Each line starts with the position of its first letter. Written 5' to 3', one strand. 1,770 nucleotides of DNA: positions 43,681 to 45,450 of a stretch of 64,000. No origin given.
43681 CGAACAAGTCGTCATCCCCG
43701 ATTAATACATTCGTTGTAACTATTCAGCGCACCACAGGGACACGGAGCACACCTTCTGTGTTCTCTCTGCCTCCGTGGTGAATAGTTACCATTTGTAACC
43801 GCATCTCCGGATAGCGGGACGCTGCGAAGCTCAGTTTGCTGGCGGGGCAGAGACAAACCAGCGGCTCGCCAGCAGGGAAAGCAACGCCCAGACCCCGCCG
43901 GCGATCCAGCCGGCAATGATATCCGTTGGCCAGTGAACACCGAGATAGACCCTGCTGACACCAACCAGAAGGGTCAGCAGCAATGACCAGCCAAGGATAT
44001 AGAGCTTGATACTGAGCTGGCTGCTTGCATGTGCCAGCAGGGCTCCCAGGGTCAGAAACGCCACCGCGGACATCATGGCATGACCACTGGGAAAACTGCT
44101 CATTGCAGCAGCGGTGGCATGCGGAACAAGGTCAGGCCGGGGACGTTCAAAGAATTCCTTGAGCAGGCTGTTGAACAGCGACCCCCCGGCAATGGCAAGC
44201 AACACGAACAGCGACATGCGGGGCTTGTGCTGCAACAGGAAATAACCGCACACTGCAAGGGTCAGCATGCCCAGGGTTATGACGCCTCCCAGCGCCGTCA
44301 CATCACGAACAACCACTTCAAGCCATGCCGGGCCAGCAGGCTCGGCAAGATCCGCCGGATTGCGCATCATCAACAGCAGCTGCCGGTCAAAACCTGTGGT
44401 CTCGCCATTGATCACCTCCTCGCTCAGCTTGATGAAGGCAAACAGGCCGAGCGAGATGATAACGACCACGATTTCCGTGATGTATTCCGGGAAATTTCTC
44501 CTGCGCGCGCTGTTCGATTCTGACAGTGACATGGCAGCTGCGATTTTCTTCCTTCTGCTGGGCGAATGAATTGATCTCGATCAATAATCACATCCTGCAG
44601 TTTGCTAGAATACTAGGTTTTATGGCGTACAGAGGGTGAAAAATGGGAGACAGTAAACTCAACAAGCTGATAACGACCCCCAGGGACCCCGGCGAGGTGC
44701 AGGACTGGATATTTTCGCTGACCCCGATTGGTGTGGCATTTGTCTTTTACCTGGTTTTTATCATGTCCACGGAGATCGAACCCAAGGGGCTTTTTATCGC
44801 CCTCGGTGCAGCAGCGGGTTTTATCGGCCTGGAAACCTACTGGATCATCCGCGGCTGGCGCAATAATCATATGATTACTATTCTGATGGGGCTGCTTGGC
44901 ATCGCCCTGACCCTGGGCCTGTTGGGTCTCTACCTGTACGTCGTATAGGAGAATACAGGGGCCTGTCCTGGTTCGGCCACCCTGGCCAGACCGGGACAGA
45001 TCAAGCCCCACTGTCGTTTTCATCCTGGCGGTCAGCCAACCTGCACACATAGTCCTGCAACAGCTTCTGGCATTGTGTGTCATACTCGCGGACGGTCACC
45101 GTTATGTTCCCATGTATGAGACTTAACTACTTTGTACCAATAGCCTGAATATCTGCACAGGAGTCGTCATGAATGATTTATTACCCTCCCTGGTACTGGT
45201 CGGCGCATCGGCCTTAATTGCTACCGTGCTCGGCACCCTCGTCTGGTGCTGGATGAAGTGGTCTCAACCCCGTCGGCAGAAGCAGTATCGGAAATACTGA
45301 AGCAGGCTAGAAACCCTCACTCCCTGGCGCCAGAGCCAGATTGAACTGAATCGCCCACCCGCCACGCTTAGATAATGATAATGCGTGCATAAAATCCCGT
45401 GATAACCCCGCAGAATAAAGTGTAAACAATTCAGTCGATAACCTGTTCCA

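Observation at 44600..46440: Low-GC islet of small orphan proteins between the PAP2 gene and soxA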

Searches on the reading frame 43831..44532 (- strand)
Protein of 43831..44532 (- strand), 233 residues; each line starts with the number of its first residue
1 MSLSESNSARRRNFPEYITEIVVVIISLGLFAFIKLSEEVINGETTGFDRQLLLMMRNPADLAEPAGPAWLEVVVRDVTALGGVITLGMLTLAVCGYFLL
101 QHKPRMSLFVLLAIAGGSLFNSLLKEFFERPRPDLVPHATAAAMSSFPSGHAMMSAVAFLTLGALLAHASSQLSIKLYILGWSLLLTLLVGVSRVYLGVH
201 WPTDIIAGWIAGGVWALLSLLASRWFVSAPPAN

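Call 5: search_protein_families(library=pfam, proteins=[window:43831-44532:-], max_evalue=0.1)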
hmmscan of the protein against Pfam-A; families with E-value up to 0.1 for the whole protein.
window:43831-44532:- (233 aa): 2 families
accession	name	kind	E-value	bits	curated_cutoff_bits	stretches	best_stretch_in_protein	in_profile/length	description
PF01569.27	PAP2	-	1.9e-25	89.5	27.2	1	108-223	3-125/130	PAP2 superfamily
PF14378.12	PAP2_3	-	0.00018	21.8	27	1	133-216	113-188/190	PAP2 superfamily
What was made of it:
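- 43831..44532 (-): PAP2-family phosphatase, the left boundary. It is the divergent neighbour of tm101 throughout the clade. Pfam PAP2 E 1.9e-25 (call 5).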

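Call 6: search_protein_families(library=ncbifam, proteins=[window:43831-44532:-], max_evalue=0.1)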
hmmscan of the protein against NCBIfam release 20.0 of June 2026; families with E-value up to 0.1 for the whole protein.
window:43831-44532:- (233 aa): 3 families
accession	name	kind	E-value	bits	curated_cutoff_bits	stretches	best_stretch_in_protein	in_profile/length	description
NF047884.1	UdeprDiPSep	equivalog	5.9e-15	55.6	250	1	105-220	73-184/188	undecaprenyl-diphosphatase SepP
NF007975.0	PRK10699.1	equivalog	1.6e-09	37.6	261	1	144-226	156-234/254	phosphatidylglycerophosphatase B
NF008813.0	PRK11837.1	equivalog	4.1e-07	30.1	229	1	140-217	98-166/202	undecaprenyl-diphosphate phosphatase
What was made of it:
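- Checked: The flanks are PAP2 (43831-44532, -) and soxA/soxX (46445-47700, -) (calls 5, 6).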

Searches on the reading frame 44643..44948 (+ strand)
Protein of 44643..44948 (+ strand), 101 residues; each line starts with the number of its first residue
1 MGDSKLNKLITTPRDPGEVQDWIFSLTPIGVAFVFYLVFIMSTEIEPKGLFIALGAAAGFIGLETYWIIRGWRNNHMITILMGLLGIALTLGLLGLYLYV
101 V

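Call 5: search_protein_families(library=pfam, proteins=[window:44643-44948:+], max_evalue=0.1)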
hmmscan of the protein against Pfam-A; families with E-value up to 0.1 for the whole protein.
window:44643-44948:+ (101 aa): 1 family
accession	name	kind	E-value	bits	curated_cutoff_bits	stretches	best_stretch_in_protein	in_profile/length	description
PF20154.4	LNT_N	-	0.025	15.2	27.1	1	26-97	17-86/159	Apolipoprotein N-acyltransferase N-terminal domain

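Call 6: search_protein_families(library=ncbifam, proteins=[window:44643-44948:+], max_evalue=0.1)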
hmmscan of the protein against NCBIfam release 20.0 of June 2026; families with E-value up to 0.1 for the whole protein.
window:44643-44948:+ (101 aa): 0 families

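Call 23: find_homologous_proteins(query=window:44643-44948:+, max_evalue=0.01)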
Query window:44643-44948:+ (101 aa): 355 proteins with E <= 0.01 among 373 candidates; the best 120 are listed.
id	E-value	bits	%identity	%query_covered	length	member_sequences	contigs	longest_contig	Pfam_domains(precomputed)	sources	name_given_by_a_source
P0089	3.7e-58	212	97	100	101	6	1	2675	-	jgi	jgi:hypothetical protein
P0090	1.3e-54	201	90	86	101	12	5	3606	-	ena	-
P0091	9.4e-54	198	89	89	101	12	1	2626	-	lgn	-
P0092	1.1e-51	191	88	100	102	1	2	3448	-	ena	-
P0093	3.0e-51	190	88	87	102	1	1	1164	-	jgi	-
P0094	4.1e-51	189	88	87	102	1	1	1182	-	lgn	-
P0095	1.2e-50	188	85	99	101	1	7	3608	-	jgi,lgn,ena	-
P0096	3.1e-50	186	85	87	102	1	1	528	-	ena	-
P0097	9.6e-50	185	83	100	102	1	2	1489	-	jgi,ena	-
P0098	1.8e-49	184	83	100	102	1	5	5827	-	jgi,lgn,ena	jgi:hypothetical protein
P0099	3.3e-49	183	82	100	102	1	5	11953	-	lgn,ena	-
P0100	5.4e-49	182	82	100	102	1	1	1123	-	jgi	-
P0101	1.1e-48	181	79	96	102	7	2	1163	-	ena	-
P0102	1.3e-48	181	83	94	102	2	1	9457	-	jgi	jgi:hypothetical protein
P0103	1.6e-48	181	83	87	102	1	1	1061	-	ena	-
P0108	1.8e-47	178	81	89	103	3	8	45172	-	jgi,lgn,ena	jgi:hypothetical protein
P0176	2.6e-42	161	74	98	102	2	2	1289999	-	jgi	-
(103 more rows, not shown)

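Call 40: find_encoding_contigs(protein=P0176, flank=6000, max_places=3)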
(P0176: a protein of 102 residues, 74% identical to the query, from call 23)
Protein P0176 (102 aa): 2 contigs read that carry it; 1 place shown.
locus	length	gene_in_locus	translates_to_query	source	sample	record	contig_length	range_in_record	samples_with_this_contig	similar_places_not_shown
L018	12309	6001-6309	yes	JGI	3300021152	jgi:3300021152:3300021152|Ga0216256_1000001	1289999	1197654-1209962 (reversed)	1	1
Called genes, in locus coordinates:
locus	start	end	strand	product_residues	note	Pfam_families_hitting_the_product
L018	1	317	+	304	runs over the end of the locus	PF00005:ABC_tran, PF02463:SMC_N (weak), PF13304:AAA_21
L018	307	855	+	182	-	-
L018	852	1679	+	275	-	PF01061:ABC2_membrane (weak), PF12679:ABC2_membrane_2, PF12698:ABC2_membrane_3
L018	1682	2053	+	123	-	-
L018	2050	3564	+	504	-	PF01297:ZnuA, PF02630:SCO1-SenC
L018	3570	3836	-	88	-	-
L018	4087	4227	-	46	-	-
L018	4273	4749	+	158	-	-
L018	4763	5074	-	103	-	-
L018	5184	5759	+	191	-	-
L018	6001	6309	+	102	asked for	-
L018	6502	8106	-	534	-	PF13442:Cytochrome_CBB3, PF25174:Beta-prop_THOC3 (faint), PF02239:Cytochrom_D1, PF23414:Beta-prop_EML_2 (faint)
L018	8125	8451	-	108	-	PF13473:Cupredoxin_1, PF00127:Copper-bind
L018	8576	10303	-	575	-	PF03264:Cytochrom_NNT, PF14522:Cytochrome_C7 (faint), PF22113:Mtrc-MtrF_II-IV_dom (weak), PF09459:EB_dh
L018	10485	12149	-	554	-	PF00034:Cytochrom_C (faint), PF13442:Cytochrome_CBB3, PF02239:Cytochrom_D1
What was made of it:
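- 44643..44948 (+): tm101: a 101-aa small membrane protein with three hydrophobic segments. It is transcribed divergently from the PAP2 gene. It also occurs in a non-PAP2 context next to nirS-like genes in L018 (call 40).
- tm101 lies next to nirS-like genes in L018 (call 40).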

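Call 53: search_protein_families(library=phrogs, proteins=[window:44643-44948:+], max_evalue=0.1)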
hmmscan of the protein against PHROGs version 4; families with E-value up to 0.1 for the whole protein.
window:44643-44948:+ (101 aa): 0 families

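Call 54: search_protein_families(library=padloc, proteins=[window:44643-44948:+], max_evalue=0.1)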
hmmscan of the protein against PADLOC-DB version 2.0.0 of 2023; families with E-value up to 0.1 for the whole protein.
window:44643-44948:+ (101 aa): 0 families

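Call 66: find_encoding_contigs(protein=P0108, flank=5000, max_places=3)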
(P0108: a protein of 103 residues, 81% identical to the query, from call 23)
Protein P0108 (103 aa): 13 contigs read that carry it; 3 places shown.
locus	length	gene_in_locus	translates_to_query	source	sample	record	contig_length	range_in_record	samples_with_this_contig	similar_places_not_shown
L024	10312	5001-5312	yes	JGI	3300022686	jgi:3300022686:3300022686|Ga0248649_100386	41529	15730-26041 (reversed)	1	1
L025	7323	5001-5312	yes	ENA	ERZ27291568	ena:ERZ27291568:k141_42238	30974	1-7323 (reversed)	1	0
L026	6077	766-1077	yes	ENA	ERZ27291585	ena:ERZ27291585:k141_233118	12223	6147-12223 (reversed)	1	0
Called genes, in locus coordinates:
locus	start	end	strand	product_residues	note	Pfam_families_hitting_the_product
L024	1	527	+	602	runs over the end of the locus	PF01257:2Fe-2S_thioredx, PF01512:Complex1_51K, PF10589:NADH_4Fe-4S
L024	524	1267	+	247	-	PF00111:Fer2, PF13510:Fer2_4, PF10588:NADH-G_4Fe-4S_3, PF22117:Fer4_Nqo3 (weak), PF13459:Fer4_15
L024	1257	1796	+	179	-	PF01058:Oxidored_q6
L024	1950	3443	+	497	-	PF27537:HoxH, PF00374:NiFeSe_Hases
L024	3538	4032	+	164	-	-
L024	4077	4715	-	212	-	PF01569:PAP2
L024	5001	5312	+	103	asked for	-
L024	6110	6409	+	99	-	-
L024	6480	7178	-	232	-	PF01865:PhoU_div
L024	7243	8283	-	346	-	PF01384:PHO4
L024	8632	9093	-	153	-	-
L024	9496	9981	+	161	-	-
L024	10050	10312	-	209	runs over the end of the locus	-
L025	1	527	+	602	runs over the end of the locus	PF01257:2Fe-2S_thioredx, PF01512:Complex1_51K, PF10589:NADH_4Fe-4S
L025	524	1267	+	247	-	PF00111:Fer2, PF13510:Fer2_4, PF10588:NADH-G_4Fe-4S_3, PF22117:Fer4_Nqo3 (weak), PF13459:Fer4_15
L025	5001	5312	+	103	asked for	-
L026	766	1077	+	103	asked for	-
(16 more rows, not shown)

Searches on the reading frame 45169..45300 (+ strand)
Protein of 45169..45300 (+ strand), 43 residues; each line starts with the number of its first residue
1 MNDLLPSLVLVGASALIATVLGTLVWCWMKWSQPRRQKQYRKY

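Call 5: search_protein_families(library=pfam, proteins=[window:45169-45300:+], max_evalue=0.1)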
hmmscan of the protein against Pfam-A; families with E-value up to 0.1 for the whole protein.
window:45169-45300:+ (43 aa): 0 families

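Call 6: search_protein_families(library=ncbifam, proteins=[window:45169-45300:+], max_evalue=0.1)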
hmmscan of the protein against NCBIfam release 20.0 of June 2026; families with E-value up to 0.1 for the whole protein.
window:45169-45300:+ (43 aa): 1 family
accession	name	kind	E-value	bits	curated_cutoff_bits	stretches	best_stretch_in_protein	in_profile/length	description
TIGR03733.1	lanti_perm_MutG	subfamily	0.046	13.1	117.2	1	13-38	171-196/248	lantibiotic immunity ABC transporter MutG family permease subunit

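Call 39: list_cluster_members(proteins=[window:45169-45300:+, window:45870-46376:-, window:45560-45793:+, window:44643-44948:+, window:46445-47224:-])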
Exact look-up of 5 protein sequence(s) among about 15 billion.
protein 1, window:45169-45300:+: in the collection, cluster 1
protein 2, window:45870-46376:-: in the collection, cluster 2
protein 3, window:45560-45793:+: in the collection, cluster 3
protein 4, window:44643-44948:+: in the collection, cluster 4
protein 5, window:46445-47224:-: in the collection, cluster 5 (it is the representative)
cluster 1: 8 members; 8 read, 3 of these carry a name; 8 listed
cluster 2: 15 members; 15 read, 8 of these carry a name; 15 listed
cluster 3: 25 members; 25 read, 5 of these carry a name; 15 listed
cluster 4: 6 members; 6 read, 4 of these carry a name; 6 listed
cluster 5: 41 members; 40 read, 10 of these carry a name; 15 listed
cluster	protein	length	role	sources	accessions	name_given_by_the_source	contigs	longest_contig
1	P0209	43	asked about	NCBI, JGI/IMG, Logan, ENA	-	hypothetical protein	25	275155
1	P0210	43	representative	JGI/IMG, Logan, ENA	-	hypothetical protein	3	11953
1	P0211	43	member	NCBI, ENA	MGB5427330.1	MAG: hypothetical protein WBN95_11115 [Gammaproteobacteria bacterium]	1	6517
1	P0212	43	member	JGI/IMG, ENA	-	-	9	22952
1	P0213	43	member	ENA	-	-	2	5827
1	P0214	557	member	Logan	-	-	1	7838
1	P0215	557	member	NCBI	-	-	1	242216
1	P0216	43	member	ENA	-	-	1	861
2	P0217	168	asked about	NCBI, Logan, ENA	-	-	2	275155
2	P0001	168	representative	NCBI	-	-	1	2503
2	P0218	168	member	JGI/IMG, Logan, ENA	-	hypothetical protein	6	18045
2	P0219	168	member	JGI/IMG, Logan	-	hypothetical protein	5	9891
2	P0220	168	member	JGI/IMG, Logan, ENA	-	hypothetical protein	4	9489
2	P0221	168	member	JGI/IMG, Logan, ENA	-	hypothetical protein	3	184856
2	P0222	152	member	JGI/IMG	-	hypothetical protein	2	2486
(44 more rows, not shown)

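Call 53: search_protein_families(library=phrogs, proteins=[window:45169-45300:+], max_evalue=0.1)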
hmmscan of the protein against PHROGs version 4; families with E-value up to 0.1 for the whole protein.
window:45169-45300:+ (43 aa): 1 family
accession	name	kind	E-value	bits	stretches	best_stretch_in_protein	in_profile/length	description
phrog_36265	-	unknown function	0.063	14.4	1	2-38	26-59/88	-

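Call 54: search_protein_families(library=padloc, proteins=[window:45169-45300:+], max_evalue=0.1)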
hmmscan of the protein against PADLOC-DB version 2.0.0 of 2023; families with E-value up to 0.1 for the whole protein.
window:45169-45300:+ (43 aa): 0 families
